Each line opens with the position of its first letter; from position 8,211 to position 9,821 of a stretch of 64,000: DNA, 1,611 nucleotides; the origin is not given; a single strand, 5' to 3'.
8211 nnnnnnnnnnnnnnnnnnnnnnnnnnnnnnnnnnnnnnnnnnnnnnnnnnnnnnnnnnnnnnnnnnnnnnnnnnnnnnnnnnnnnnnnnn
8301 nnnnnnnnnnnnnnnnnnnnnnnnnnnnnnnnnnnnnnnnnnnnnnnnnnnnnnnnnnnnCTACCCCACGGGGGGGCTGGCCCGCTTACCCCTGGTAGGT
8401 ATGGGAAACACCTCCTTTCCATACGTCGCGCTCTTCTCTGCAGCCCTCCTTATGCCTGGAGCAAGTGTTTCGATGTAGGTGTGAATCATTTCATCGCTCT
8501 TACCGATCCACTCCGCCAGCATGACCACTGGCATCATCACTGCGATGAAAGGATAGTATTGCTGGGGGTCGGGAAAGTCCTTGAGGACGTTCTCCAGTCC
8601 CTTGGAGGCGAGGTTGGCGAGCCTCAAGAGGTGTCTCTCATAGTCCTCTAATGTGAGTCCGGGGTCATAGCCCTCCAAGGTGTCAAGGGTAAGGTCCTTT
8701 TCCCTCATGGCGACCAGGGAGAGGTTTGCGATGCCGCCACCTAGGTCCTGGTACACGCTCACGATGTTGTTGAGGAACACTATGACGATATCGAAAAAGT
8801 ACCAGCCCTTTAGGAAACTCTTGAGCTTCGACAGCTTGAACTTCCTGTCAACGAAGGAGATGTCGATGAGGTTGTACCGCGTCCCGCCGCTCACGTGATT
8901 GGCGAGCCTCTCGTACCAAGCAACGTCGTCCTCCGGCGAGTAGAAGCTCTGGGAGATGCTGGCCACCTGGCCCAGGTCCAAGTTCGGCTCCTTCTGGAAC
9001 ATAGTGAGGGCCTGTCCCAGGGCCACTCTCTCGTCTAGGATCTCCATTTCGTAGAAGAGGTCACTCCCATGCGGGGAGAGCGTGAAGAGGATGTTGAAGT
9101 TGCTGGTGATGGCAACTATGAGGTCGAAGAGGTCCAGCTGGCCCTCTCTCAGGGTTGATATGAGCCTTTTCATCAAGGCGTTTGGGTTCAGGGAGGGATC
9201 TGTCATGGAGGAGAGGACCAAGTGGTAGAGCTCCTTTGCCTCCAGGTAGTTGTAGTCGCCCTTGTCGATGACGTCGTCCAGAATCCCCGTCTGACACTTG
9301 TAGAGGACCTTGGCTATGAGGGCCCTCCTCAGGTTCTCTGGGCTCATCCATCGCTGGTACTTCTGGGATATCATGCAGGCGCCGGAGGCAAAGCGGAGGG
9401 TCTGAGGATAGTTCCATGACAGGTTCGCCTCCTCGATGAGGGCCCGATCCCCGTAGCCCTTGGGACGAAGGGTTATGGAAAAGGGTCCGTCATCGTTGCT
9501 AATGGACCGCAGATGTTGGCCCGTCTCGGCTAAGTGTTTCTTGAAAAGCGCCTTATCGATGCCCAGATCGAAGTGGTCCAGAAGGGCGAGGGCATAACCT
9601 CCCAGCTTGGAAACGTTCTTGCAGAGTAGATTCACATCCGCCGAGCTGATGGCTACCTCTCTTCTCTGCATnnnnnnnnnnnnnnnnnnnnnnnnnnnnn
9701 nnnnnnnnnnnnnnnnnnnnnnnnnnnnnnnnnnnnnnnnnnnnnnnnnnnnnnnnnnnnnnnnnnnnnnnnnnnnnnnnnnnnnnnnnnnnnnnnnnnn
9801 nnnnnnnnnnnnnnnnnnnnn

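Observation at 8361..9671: Orphan archaeal class I terpene-synthase-like gene beside isoprenoid genes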

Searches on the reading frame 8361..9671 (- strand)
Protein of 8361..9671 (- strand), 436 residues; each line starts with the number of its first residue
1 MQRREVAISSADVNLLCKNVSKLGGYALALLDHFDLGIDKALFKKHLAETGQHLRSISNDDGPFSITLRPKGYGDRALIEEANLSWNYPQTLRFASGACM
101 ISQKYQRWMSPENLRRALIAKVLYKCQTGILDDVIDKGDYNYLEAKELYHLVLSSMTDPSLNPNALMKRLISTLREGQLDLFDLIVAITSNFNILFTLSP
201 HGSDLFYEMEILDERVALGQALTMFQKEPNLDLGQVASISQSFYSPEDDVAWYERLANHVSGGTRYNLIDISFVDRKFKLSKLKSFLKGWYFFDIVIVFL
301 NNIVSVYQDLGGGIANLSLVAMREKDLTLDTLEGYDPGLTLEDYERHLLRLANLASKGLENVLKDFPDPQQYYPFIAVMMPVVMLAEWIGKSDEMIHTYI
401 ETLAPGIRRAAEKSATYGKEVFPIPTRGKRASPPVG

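Call 3: search_protein_families(library=pfam, proteins=[window:8361-9671:-], max_evalue=1)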
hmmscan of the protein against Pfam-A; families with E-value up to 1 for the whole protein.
window:8361-9671:- (436 aa): 1 family
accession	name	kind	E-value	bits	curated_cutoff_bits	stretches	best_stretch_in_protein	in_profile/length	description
PF25282.1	POTRA1_3_Toc75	-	0.1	13.2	27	1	253-281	9-37/99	Toc75-like, POTRA domain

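Call 4: search_protein_families(library=ncbifam, proteins=[window:8361-9671:-], max_evalue=1)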
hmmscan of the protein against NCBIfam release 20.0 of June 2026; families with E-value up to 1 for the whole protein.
window:8361-9671:- (436 aa): 0 families

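Call 16: search_protein_representatives(protein=window:8364-9671:-)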
Query: 436 residues. Proteins with E-value up to 0.001 (for the whole library): 69; up to 1e-10: 58; up to 1e-30: 33. The best 69 are listed.
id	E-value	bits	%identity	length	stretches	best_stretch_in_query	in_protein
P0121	1.7e-130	451.8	48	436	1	7-415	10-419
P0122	8.0e-121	419.9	44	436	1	5-429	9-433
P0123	1.7e-114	399.1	46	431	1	8-412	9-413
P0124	4.7e-110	384.4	47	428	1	5-416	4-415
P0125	1.3e-94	333.6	50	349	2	7-212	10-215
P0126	2.6e-87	309.5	40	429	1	8-411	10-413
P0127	3.5e-81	289.3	42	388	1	79-402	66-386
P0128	6.1e-70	252.3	32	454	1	7-420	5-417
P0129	1.7e-68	247.5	54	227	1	5-227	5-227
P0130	3.3e-63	230.1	46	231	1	156-385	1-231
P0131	4.0e-63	229.8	33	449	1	16-426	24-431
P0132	7.4e-62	225.7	34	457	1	20-411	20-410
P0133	1.5e-61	224.7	33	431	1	19-411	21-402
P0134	4.5e-60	219.8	32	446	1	21-414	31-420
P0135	2.1e-57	211.0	33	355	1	85-411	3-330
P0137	3.8e-53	197.0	29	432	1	8-431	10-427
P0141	1.4e-43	165.5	30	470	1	93-423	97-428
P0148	8.9e-33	129.9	28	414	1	12-415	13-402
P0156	2.1e-27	112.2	23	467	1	90-423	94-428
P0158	4.0e-23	98.1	23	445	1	84-428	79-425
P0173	5.4e-16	74.6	22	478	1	89-425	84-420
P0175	7.7e-15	70.8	21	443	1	96-423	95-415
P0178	4.9e-13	64.8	25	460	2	219-412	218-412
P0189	7.1e-06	41.2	22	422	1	91-386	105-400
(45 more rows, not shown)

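Call 17: search_protein_families(library=pfam, proteins=[P0128, P0131, P0137, P0141, P0148, P0156, P0158, P0173, P0175, P0189], max_evalue=1)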
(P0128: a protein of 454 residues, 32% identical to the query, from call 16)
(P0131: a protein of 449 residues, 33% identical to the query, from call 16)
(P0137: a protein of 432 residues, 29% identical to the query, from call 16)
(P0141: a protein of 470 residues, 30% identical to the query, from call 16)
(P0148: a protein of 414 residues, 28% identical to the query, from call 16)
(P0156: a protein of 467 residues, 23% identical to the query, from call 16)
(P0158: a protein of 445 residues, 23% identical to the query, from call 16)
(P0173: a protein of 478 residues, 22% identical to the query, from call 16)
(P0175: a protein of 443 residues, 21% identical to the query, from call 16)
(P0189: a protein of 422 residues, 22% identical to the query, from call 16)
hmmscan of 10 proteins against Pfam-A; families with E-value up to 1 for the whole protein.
P0128 (454 aa): 1 family
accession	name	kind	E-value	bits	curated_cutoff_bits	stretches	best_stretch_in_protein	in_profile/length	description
PF16301.11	DUF4943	-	0.089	13.2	27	1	376-429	53-108/151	Domain of unknown function (DUF4943)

P0131 (449 aa): 0 families

P0137 (432 aa): 0 families

P0141 (470 aa): 0 families

P0148 (414 aa): 1 family
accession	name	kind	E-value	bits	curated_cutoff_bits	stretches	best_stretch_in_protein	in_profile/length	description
PF10776.14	DUF2600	-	0.0082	15.5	25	1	76-160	21-100/328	Protein of unknown function (DUF2600)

P0156 (467 aa): 0 families

P0158 (445 aa): 0 families

P0173 (478 aa): 0 families

P0175 (443 aa): 0 families

P0189 (422 aa): 0 families

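Call 30: list_cluster_members(proteins=[P0094, P0063, P0128, P0131, P0141, P0148, P0156, P0158, P0178, P0189])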
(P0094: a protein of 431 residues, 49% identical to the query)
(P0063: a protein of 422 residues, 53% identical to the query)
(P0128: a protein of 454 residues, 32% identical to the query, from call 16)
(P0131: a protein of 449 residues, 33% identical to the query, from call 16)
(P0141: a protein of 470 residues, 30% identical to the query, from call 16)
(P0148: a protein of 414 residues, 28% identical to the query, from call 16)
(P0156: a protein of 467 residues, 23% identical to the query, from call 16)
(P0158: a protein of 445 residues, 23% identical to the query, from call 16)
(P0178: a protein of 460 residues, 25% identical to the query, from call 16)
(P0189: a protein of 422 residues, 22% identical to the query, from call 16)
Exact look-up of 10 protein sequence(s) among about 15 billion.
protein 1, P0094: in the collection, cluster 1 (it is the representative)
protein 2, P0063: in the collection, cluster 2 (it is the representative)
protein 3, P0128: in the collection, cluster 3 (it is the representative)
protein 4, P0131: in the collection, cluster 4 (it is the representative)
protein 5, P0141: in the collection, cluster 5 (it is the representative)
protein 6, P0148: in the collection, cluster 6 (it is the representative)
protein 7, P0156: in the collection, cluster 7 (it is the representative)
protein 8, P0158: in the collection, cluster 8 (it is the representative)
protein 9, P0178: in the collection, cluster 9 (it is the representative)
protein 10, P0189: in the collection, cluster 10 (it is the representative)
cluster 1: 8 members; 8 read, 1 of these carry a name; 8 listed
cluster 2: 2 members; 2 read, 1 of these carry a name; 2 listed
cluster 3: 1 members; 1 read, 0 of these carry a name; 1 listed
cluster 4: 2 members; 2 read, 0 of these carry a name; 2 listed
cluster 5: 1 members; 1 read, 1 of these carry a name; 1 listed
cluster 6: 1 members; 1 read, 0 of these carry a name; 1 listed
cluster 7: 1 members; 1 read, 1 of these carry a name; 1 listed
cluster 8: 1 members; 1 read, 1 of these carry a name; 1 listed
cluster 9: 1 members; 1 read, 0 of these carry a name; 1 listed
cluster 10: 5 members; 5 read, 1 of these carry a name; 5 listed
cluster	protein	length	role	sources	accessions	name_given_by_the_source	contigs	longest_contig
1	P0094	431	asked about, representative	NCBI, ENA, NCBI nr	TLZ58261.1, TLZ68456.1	MAG: hypothetical protein E6K12_01335 [Methanobacteriota archaeon] | MAG: hypothetical protein E6K15_01255 [Euryarchaeota archaeon]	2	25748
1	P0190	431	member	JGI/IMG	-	-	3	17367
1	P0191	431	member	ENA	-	-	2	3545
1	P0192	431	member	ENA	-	-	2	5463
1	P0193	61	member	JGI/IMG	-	-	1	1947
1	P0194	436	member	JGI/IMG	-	-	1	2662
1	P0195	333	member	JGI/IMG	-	-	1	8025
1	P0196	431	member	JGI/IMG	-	-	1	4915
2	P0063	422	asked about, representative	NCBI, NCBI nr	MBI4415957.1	MAG: hypothetical protein HY557_03125 [Euryarchaeota archaeon] | hypothetical protein [Euryarchaeota archaeon]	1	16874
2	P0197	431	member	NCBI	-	-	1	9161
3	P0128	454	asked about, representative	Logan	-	-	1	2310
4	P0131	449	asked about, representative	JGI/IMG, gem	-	-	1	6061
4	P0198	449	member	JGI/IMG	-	-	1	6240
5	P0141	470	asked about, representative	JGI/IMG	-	hypothetical protein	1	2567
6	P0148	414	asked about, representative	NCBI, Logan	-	-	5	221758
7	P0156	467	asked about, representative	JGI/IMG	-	hypothetical protein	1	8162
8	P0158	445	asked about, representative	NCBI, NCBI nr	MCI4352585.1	MAG: hypothetical protein L3K14_04275 [Thermoplasmata archaeon] | hypothetical protein [Thermoplasmata archaeon]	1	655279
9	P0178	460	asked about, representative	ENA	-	-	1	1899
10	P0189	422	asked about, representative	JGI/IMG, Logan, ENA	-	-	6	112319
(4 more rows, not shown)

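Call 71: find_encoding_contigs(protein=P0156, flank=5000, max_places=1)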
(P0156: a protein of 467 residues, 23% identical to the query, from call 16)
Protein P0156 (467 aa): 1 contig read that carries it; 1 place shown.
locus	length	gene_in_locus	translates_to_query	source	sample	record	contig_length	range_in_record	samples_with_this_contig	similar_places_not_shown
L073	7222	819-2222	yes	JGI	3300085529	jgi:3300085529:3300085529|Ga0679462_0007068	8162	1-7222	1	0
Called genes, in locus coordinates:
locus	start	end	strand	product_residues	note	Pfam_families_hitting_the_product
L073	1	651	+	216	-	?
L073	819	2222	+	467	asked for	-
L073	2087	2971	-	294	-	PF25213:HVO_A0261_N (weak)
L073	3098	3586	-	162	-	PF01035:DNA_binding_1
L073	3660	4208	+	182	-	-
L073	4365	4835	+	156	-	-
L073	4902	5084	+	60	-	-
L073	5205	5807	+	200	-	-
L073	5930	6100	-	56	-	-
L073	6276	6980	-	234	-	PF00175:NAD_binding_1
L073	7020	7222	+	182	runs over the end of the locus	PF01047:MarR, PF12802:MarR_2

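Call 72: find_encoding_contigs(protein=P0148, flank=8000, max_places=1)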
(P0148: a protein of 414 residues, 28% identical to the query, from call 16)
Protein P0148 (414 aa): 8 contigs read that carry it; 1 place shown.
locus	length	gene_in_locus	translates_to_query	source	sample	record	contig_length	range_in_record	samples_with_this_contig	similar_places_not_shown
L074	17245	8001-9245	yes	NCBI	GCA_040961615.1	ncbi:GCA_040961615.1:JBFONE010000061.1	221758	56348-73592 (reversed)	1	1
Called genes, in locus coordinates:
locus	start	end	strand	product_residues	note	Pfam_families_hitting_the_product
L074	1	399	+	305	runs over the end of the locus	PF00106:adh_short, PF13561:adh_short_C2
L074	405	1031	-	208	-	-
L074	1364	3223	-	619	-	PF02934:GatB_N, PF02637:GatB_Yqey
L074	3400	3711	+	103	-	-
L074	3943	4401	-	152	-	-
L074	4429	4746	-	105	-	PF06094:GGACT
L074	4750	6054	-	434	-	PF18195:GatD_N, PF00710:Asparaginase, PF17763:Asparaginase_C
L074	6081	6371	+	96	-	PF04457:MJ1316 (weak)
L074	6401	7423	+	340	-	PF08100:Dimerisation, PF00891:Methyltransf_2, PF08242:Methyltransf_12, PF13649:Methyltransf_25 (weak)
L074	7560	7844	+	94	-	-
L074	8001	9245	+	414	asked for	-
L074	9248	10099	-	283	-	PF25213:HVO_A0261_N (weak)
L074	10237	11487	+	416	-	PF07690:MFS_1, PF12832:MFS_1_like, PF00083:Sugar_tr (weak), PF07690:MFS_1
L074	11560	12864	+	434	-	-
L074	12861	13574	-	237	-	PF01411:tRNA-synt_2c, PF07973:tRNA_SAD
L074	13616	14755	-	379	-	PF02771:Acyl-CoA_dh_N, PF02770:Acyl-CoA_dh_M, PF00441:Acyl-CoA_dh_1, PF08028:Acyl-CoA_dh_2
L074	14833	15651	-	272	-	PF13489:Methyltransf_23, PF08241:Methyltransf_11, PF08242:Methyltransf_12, PF13649:Methyltransf_25, PF13847:Methyltransf_31 (weak)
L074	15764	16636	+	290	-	PF00583:Acetyltransf_1, PF13673:Acetyltransf_10, PF08445:FR47, PF13508:Acetyltransf_7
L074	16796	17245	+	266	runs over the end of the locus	PF01946:Thi4, PF00890:FAD_binding_2 (weak), PF01266:DAO (weak), PF01494:FAD_binding_3, PF03486:HI0933_like (weak), PF07992:Pyr_redox_2 (weak), PF12831:FAD_oxidored, PF13450:NAD_binding_8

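Call 73: find_encoding_contigs(protein=P0158, flank=8000, max_places=1)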
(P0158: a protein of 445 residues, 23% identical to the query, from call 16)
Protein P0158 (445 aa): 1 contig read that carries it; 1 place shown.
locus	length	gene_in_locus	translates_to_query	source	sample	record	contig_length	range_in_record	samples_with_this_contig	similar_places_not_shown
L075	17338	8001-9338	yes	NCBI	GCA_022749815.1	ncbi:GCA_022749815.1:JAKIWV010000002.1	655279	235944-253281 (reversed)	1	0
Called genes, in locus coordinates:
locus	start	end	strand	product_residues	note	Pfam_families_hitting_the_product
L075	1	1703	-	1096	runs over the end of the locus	PF00211:Guanylate_cyc, PF13191:AAA_16, PF13424:TPR_12 (faint)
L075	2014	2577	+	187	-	-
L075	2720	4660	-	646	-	PF10282:Lactonase, PF21783:YNCE (faint), PF01436:NHL (faint), PF01731:Arylesterase (faint), PF02239:Cytochrom_D1 (faint), PF08450:SGL (faint)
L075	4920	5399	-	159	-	-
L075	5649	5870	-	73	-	-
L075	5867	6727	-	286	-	-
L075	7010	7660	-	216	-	PF02589:LUD_dom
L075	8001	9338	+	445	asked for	-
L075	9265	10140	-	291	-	PF25213:HVO_A0261_N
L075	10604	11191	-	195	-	PF03352:Adenine_glyco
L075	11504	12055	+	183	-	PF13240:Zn_Ribbon_1 (faint)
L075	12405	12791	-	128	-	PF15956:DUF4760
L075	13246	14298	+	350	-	-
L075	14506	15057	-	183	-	-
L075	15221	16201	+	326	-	PF04261:Dyp_perox_N, PF20628:Dyp_perox_C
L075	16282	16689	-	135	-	-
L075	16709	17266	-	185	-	-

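Call 75: search_protein_families(library=pfam, proteins=[L074:9251-10099:-, L075:9268-10140:-, L073:2090-2971:-], max_evalue=1)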
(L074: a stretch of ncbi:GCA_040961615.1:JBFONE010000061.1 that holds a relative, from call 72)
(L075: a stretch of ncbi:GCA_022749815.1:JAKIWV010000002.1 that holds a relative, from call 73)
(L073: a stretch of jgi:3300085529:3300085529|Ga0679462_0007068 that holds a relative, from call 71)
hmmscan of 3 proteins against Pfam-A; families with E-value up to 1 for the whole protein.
L074:9251-10099:- (283 aa): 4 families
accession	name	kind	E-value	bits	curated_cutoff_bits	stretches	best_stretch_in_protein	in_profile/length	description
PF25213.1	HVO_A0261_N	-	1.7e-07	31.4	35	1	9-90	2-76/86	HVO_A0261 N-terminal domain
PF18546.6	MetOD1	-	0.014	15.9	23.8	1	241-279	101-139/142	Methanogen output domain 1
PF13545.12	HTH_Crp_2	-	0.023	15.1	27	1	35-62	26-53/70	Crp-like helix-turn-helix domain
PF08100.18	Dimerisation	-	0.13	12.5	25.6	1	23-86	30-92/93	O-methyltransferase dimerisation domain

L075:9268-10140:- (291 aa): 6 families
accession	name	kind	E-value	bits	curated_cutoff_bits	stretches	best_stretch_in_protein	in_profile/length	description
PF25213.1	HVO_A0261_N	-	8e-08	32.5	35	1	18-97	2-74/86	HVO_A0261 N-terminal domain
PF17782.7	DprA_WH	-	0.00017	22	22.9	1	29-64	14-49/61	DprA winged helix domain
PF12802.13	MarR_2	-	0.00085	19.9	27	1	32-70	10-50/61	MarR family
PF13814.12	Replic_Relax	-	0.0027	18.3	25.3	1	56-139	28-119/191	Replication-relaxation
PF18546.6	MetOD1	-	0.21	12.1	23.8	1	249-287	101-139/142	Methanogen output domain 1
PF13545.12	HTH_Crp_2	-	0.33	11.4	27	1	45-71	27-53/70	Crp-like helix-turn-helix domain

L073:2090-2971:- (294 aa): 4 families
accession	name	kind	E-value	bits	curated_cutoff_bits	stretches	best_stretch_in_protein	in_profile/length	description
PF25213.1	HVO_A0261_N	-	3e-07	30.7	35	1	9-87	2-73/86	HVO_A0261 N-terminal domain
PF24409.1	wHTH-PRTase_assc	-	0.016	15.7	27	1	23-61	3-41/83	wHTH-PRTase associated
PF17782.7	DprA_WH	-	0.047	14.2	22.9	1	20-55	14-49/61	DprA winged helix domain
PF18546.6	MetOD1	-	0.1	13.1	23.8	1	241-279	101-139/142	Methanogen output domain 1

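Call 76: find_encoding_contigs(protein=P0189, flank=4000, max_places=1)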
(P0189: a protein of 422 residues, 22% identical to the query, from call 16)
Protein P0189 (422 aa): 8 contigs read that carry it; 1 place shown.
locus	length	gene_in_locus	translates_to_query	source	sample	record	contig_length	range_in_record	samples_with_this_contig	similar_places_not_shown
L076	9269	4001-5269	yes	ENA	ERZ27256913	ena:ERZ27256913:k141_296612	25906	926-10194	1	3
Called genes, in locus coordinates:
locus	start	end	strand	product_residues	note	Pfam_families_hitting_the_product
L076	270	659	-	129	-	PF00903:Glyoxalase, PF18029:Glyoxalase_6 (weak)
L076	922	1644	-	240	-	PF13489:Methyltransf_23 (weak), PF13847:Methyltransf_31 (weak), PF08241:Methyltransf_11, PF08242:Methyltransf_12, PF13649:Methyltransf_25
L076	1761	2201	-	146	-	-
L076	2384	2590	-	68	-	-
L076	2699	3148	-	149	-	PF13489:Methyltransf_23, PF13847:Methyltransf_31 (weak), PF08241:Methyltransf_11, PF08242:Methyltransf_12, PF13649:Methyltransf_25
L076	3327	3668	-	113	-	-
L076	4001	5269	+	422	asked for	-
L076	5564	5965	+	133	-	-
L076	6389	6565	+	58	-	-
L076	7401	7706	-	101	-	-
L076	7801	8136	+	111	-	-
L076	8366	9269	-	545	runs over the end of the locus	PF05960:DUF885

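Call 77: find_encoding_contigs(protein=P0175, flank=4000, max_places=1)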
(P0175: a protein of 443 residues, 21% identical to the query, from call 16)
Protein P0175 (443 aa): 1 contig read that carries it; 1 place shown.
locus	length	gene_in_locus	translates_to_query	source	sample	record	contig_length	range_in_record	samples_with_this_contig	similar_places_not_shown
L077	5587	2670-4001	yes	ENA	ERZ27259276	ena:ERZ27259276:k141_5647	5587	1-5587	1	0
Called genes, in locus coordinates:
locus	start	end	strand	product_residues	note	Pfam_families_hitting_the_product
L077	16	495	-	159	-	-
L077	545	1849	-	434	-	PF18195:GatD_N, PF00710:Asparaginase, PF17763:Asparaginase_C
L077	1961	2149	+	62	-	-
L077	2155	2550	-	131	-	-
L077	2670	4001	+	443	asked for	-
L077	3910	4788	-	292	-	PF25213:HVO_A0261_N (weak)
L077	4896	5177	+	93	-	-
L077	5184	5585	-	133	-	?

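Call 78: find_encoding_contigs(protein=P0137, flank=4000, max_places=1)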
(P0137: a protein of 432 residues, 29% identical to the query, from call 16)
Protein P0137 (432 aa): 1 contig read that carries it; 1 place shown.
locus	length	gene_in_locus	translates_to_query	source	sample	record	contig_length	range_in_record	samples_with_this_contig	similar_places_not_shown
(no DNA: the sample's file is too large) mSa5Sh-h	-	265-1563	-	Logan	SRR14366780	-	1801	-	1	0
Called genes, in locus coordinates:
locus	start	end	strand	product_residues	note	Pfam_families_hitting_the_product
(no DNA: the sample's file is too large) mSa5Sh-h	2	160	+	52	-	?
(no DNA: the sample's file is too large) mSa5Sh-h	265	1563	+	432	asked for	-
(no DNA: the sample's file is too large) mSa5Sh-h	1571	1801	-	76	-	?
